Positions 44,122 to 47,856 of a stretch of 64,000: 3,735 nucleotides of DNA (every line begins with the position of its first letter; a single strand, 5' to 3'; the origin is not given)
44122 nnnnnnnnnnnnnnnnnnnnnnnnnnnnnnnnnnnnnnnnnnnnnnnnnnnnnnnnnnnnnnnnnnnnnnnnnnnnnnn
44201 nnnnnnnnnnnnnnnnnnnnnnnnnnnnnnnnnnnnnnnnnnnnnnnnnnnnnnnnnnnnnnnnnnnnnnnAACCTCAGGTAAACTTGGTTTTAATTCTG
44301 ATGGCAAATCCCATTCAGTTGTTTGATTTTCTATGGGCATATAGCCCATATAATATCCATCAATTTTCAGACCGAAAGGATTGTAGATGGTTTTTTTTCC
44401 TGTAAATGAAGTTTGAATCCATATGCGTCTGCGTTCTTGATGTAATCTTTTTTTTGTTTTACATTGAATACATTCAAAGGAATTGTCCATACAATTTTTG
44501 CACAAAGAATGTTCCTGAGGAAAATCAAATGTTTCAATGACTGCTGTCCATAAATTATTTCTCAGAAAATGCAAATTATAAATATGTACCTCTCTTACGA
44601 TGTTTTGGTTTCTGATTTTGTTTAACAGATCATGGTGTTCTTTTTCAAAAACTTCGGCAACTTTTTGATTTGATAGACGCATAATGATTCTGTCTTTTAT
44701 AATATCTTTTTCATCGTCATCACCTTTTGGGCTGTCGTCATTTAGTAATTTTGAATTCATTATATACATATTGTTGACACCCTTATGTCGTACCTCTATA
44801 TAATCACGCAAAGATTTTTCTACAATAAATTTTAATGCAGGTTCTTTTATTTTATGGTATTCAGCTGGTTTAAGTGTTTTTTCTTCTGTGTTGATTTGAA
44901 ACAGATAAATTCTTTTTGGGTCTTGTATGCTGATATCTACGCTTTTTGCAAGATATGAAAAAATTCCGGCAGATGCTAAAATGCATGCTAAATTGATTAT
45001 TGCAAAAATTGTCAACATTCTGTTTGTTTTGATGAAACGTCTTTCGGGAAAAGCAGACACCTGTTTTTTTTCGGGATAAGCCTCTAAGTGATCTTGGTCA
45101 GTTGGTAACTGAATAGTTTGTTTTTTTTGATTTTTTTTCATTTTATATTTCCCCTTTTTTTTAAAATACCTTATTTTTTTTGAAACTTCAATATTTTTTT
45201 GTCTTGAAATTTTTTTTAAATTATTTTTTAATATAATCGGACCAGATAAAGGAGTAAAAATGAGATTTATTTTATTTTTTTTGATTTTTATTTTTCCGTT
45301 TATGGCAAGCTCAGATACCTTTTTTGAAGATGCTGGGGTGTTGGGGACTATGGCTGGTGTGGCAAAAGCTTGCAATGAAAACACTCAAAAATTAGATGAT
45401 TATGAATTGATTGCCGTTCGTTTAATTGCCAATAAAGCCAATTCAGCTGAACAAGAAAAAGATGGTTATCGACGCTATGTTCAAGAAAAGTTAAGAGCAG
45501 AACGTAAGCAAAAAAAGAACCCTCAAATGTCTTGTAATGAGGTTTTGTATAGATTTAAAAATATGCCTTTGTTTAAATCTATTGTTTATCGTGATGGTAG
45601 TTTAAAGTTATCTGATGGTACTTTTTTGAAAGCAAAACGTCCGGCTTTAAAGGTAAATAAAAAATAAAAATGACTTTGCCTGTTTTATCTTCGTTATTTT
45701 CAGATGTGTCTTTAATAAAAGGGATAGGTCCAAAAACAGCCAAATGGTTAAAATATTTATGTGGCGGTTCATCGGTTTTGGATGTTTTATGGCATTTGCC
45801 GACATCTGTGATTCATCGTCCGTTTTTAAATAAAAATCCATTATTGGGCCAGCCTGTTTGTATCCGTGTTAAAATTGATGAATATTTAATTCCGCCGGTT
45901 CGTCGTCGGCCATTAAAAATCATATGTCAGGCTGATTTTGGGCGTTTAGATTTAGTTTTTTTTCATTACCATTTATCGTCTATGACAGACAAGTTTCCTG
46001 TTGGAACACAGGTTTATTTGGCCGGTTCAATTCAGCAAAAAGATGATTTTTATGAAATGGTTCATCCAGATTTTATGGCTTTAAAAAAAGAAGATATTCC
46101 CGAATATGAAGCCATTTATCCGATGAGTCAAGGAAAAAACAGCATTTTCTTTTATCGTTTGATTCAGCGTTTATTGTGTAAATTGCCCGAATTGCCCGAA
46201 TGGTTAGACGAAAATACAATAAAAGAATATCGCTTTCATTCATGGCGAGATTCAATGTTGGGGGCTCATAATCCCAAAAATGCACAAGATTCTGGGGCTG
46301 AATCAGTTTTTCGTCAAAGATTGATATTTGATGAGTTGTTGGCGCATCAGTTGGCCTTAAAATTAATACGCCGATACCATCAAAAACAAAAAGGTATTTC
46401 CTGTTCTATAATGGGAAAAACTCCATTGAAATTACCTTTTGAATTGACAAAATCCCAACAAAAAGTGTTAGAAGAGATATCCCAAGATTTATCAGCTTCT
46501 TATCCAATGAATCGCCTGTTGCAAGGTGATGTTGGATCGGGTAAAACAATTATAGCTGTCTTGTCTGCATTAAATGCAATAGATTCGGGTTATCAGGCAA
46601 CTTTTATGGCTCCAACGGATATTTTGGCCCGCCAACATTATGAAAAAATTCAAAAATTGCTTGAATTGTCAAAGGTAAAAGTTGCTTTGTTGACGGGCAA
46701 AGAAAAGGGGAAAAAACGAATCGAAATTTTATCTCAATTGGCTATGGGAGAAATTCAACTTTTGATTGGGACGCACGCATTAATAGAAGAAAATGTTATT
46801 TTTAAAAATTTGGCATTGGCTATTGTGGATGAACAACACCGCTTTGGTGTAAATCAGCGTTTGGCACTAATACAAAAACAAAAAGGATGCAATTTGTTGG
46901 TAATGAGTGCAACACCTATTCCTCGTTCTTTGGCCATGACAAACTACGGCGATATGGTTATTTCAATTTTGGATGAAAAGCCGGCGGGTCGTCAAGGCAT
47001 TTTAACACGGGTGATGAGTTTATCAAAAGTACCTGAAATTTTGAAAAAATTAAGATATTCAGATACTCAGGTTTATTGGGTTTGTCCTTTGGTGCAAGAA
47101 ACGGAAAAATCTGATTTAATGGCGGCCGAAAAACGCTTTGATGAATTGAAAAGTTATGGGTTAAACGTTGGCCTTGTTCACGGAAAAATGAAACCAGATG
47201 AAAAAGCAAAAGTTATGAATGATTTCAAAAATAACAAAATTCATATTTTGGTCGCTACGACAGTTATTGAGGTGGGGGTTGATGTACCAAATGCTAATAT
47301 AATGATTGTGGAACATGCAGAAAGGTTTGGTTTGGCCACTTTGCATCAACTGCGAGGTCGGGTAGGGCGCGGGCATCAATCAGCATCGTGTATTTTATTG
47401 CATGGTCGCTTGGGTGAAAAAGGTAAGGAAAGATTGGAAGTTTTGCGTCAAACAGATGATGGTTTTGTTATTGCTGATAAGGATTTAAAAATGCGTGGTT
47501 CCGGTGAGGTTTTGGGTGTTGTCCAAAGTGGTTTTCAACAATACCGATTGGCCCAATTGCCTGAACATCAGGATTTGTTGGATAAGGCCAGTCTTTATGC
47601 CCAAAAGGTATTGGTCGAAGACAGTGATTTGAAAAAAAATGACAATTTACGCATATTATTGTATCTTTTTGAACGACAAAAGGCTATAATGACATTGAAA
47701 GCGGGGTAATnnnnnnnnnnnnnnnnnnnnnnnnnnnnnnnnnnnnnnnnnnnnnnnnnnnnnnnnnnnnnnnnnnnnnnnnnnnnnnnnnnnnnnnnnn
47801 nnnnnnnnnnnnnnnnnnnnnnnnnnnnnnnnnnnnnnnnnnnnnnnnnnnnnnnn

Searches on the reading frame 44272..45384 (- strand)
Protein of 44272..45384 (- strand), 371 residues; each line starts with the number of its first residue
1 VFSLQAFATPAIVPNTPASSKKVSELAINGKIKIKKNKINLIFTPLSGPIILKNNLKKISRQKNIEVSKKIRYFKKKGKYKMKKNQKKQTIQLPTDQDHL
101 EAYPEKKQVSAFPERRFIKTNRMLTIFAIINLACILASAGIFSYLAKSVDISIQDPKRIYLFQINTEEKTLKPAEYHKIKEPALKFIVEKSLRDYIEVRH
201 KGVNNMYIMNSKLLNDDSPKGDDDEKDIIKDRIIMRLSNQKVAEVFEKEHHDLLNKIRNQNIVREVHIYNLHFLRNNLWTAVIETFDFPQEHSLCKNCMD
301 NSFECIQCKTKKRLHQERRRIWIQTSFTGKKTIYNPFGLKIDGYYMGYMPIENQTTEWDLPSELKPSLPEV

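Call 16: search_protein_families(library=pfam, proteins=[window:44272-45384:-], max_evalue=0.01)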
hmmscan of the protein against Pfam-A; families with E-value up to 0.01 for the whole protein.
window:44272-45384:- (371 aa): 1 family
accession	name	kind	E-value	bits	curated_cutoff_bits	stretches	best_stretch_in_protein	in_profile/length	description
PF09669.15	Phage_pRha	-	0.00071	20.5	29.9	1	240-266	4-31/91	Phage regulatory protein Rha (Phage_pRha)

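Call 39: search_protein_families(library=ncbifam, proteins=[window:44272-45384:-], max_evalue=0.001)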
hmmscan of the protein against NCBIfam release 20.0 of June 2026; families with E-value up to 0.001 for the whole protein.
window:44272-45384:- (371 aa): 0 families

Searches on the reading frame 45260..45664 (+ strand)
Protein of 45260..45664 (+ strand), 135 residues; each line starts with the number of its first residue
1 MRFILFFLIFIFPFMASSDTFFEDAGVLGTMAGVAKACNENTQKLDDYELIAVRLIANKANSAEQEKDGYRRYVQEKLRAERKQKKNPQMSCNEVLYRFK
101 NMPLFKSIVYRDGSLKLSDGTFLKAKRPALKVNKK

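Call 16: search_protein_families(library=pfam, proteins=[window:45260-45664:+], max_evalue=0.01)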
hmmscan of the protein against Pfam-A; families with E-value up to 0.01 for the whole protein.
window:45260-45664:+ (135 aa): 0 families

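Call 17: search_protein_families(library=padloc, proteins=[window:45260-45664:+], max_evalue=0.1)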
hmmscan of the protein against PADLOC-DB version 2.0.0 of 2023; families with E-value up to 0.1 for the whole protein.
window:45260-45664:+ (135 aa): 0 families

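Call 18: search_protein_families(library=phrogs, proteins=[window:45260-45664:+], max_evalue=0.1)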
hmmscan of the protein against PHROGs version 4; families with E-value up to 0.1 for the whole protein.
window:45260-45664:+ (135 aa): 1 family
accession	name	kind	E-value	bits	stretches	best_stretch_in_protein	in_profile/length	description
phrog_22960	-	unknown function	0.089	13.6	0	89-115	83-109/131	-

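Call 39: search_protein_families(library=ncbifam, proteins=[window:45260-45664:+], max_evalue=0.001)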
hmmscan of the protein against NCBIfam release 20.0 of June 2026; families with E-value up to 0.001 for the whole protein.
window:45260-45664:+ (135 aa): 0 families

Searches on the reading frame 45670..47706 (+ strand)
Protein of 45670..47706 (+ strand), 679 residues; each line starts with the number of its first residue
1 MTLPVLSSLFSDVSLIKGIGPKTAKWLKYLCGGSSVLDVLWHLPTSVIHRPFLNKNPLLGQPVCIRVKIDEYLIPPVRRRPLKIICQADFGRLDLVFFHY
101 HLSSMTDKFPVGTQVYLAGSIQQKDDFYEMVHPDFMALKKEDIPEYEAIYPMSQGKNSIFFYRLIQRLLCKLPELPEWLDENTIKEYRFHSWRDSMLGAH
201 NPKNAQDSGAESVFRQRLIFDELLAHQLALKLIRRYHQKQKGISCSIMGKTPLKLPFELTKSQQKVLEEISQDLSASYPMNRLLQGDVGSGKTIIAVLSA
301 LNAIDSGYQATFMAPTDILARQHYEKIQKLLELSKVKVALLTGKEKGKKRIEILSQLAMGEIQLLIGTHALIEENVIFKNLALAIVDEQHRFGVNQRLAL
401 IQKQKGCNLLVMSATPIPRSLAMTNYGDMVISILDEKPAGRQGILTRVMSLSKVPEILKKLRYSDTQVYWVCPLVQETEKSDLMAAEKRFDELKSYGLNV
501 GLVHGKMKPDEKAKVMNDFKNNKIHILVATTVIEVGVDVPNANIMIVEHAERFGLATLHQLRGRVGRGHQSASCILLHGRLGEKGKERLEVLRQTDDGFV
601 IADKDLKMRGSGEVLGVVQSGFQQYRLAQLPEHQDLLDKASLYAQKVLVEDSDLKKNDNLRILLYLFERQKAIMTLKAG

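Call 3: search_protein_families(library=pfam, proteins=[window:45670-47706:+], max_evalue=1)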
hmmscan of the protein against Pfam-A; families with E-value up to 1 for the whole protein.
window:45670-47706:+ (679 aa): 15 families
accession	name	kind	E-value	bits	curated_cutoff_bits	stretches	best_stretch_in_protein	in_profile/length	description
PF00270.35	DEAD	-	2.8e-26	92.7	26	1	260-421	1-164/167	DEAD/DEAH box helicase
PF00271.37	Helicase_C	-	2.6e-25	89.3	23.5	2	456-567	8-108/110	Helicase conserved C-terminal domain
PF04851.21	ResIII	-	9.5e-13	48.8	22.5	1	257-416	2-162/164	Type III restriction enzyme, res subunit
PF19833.4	RecG_dom3_C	-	1.9e-07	31.5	26.8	1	595-662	1-69/87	ATP-dependent DNA helicase RecG, domain 3, C-terminal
PF22590.2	Cas3-like_C_2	-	4.1e-06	27.5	27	1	468-568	5-104/106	CRISPR-associated nuclease/helicase Cas3, C-terminal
PF22527.2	DEXQc_Suv3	-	0.00029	20.8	27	1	286-393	20-106/154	DEXQ-box helicase domain of Suv3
PF01695.23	IstB_IS21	-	0.00096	19.2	24.1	1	220-325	33-138/238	IstB-like ATP binding protein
PF16203.11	ERCC3_RAD25_C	-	0.0043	16.8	27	1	497-547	79-130/248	ERCC3/RAD25/XPB C-terminal helicase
PF07517.20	SecA_DEAD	-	0.0069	16.1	24.6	1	288-352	99-163/290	SecA DEAD-like domain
PF25199.1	nSTAND_NTPase5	-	0.0078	16.5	34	1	263-341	25-103/145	Novel STAND NTPase 5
PF13604.12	AAA_30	-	0.033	14.3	27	1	259-403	2-111/191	AAA domain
PF20720.3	nSTAND3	-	0.08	13.1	27.2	1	283-313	21-51/155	Novel STAND NTPase 3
PF02367.23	TsaE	-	0.16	12.4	26.6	0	268-297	8-39/128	Threonylcarbamoyl adenosine biosynthesis protein TsaE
PF09848.15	SLFN-g3_helicase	-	0.21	11.2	24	1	283-392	5-91/354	Schlafen group 3, DNA/RNA helicase domain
PF22232.2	TraI_hel_assoc_N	-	0.29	12.2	27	0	366-408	50-94/99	TraI helicase-associated ssDNA bd, N-terminal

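Call 17: search_protein_families(library=padloc, proteins=[window:45670-47706:+], max_evalue=0.1)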
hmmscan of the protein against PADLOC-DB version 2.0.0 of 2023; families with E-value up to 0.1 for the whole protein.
window:45670-47706:+ (679 aa): 63 families (the best 25 are shown)
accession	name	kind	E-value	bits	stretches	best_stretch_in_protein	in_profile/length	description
PDLC02707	PbeA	-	7.9e-15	52.5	2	288-416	277-413/672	PbeA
PDLC01252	Cas3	-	7.4e-14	49.9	1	288-571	8-291/324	CAS-I; effector_G3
PDLC00938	Cas3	-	7.1e-13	46.5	1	401-570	150-321/358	CRISPR-associated helicase Cas3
PDLC01770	Cas3g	-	1.6e-11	41.4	1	404-573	179-346/733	-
PDLC02704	PbeA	-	1.8e-10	38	2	476-544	542-608/682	PbeA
PDLC02706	PbeA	-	5.5e-10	36.5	2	510-577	602-668/722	PbeA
PDLC01710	Cas3a1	-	8.7e-10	35.7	1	486-583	459-549/745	Cas3_1_CAS-I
PDLC03928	PsyrT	-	1.4e-09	34.9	1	493-580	261-347/689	-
PDLC02870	DpdF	-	1.4e-08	31.7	1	491-580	244-332/534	DpdF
PDLC01762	Cas3b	-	1.5e-08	31.8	1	402-630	385-590/692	-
PDLC01758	Cas3b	-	2.2e-08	31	1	486-539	530-585/797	-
PDLC01439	typeIV_DinG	-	2.5e-08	31.1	1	255-473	12-151/575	CAS-IV-A; associated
PDLC04531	PDC-M23B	-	3.6e-08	29.9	2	503-571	630-703/1060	-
PDLC02861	DpdF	-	2.7e-07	27.3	1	487-579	253-344/611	DpdF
PDLC02855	DpdF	-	4.7e-07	26.4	1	488-577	389-478/825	DpdF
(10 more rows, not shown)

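Call 39: search_protein_families(library=ncbifam, proteins=[window:45670-47706:+], max_evalue=0.001)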
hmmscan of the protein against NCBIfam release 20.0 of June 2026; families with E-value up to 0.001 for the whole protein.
window:45670-47706:+ (679 aa): 48 families (the best 25 are shown)
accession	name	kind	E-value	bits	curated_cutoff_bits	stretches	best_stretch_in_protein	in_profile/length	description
NF008164.0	PRK10917.1-2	equivalog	1.3e-242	807.1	785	1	4-679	6-704/704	ATP-dependent DNA helicase RecG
NF008168.0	PRK10917.2-2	equivalog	1.1e-209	698.6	718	1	8-667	108-782/795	ATP-dependent DNA helicase RecG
NF008165.0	PRK10917.1-3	equivalog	3.3e-206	686.9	711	1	8-669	5-681/692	ATP-dependent DNA helicase RecG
TIGR00643.1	recG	equivalog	5.2e-192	639.9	659.4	1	36-640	6-625/629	ATP-dependent DNA helicase RecG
NF008163.0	PRK10917.1-1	equivalog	3.7e-189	630.4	796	1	12-653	10-673/692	ATP-dependent DNA helicase RecG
NF008170.0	PRK10917.2-4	equivalog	1.7e-180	601.8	975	1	103-666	236-814/826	ATP-dependent DNA helicase RecG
NF008166.0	PRK10917.1-4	equivalog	4e-177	590.4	864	1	76-657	77-690/705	ATP-dependent DNA helicase RecG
NF008167.0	PRK10917.2-1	equivalog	2.4e-143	478.9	995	1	14-664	7-729/744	ATP-dependent DNA helicase RecG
TIGR00580.2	mfd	equivalog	1.5e-108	364.5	800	1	254-622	429-799/907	transcription-repair coupling factor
NF008169.0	PRK10917.2-3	equivalog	1.7e-91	307.6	555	1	34-641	17-600/610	ATP-dependent DNA helicase RecG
NF007966.0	PRK10689.1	equivalog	6.3e-76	256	1329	1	255-622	597-966/1148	transcription-repair coupling factor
NF010337.0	PRK13766.1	equivalog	1.4e-19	69.7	610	2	289-392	40-144/781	Hef nuclease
NF004069.0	PRK05580.2-1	equivalog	5e-14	51.6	767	1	257-392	110-234/612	primosomal protein N'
NF053631.1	RNA_helic_CshA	equivalog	1.1e-13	50.8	646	2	489-542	249-306/434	degradosome RNA helicase CshA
NF008744.0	PRK11776.1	equivalog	9.2e-13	47.5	524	2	488-578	257-346/460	ATP-dependent RNA helicase DbpA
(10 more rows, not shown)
